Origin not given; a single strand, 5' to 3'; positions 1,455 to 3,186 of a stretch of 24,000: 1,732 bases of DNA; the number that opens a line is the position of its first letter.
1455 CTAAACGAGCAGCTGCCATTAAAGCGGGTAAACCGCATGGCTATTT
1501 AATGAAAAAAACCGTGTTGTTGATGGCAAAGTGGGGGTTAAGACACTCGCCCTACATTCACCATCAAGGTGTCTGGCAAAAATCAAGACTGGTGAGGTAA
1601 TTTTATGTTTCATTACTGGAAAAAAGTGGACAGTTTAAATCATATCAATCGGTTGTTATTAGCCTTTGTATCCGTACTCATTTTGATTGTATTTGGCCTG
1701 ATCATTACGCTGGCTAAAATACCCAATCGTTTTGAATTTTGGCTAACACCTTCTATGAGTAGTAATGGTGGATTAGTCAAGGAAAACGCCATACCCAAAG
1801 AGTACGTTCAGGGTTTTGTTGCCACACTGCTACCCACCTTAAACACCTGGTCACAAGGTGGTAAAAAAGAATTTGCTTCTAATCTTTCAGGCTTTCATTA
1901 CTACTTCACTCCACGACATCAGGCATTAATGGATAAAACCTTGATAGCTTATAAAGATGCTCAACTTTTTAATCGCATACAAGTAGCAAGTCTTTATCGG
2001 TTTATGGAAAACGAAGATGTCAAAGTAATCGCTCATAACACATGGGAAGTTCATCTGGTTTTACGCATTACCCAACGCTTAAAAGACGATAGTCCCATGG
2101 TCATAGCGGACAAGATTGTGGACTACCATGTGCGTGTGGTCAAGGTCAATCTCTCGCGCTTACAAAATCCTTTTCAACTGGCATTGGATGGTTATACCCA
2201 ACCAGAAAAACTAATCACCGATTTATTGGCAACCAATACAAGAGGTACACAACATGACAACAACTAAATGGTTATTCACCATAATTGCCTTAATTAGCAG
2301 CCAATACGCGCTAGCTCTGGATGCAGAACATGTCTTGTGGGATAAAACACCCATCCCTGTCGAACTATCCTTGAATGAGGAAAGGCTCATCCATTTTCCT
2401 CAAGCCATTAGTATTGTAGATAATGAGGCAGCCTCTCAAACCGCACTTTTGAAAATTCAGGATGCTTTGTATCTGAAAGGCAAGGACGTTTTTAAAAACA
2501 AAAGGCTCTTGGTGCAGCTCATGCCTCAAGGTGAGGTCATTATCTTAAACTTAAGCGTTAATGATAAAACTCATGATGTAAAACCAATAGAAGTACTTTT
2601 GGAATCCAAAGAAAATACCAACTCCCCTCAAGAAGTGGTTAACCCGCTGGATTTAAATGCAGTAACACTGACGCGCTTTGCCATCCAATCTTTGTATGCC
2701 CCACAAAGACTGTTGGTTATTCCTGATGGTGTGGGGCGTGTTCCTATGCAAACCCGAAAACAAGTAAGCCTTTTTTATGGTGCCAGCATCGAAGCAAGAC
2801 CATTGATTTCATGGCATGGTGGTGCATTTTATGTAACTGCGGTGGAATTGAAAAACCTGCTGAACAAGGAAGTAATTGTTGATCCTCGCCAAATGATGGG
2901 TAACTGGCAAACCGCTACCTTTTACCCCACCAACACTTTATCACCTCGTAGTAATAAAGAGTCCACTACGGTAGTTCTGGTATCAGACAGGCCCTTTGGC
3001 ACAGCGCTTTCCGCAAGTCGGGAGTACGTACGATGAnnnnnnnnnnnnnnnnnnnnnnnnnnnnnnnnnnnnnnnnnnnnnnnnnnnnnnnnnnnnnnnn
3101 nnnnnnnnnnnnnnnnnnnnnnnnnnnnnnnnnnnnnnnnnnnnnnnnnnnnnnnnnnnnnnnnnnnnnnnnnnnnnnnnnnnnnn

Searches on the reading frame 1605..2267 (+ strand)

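Call 46: search_protein_families(library=pfam, proteins=[window:1605-2267:+], max_evalue=0.001)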
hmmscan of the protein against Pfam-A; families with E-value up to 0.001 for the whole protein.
window:1605-2267:+ (220 aa): 1 family
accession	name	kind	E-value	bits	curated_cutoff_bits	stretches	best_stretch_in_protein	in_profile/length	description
PF11444.14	DUF2895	-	5.3e-48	163.6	22.6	1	7-202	2-196/198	Protein of unknown function (DUF2895)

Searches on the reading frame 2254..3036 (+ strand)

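Call 46: search_protein_families(library=pfam, proteins=[window:2254-3036:+], max_evalue=0.001)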
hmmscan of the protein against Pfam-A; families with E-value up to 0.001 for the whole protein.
window:2254-3036:+ (260 aa): 1 family
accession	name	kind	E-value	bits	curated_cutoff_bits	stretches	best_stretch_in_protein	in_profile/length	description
PF11920.14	DUF3438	-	1.9e-44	152.4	25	1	27-255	4-245/252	Protein of unknown function (DUF3438)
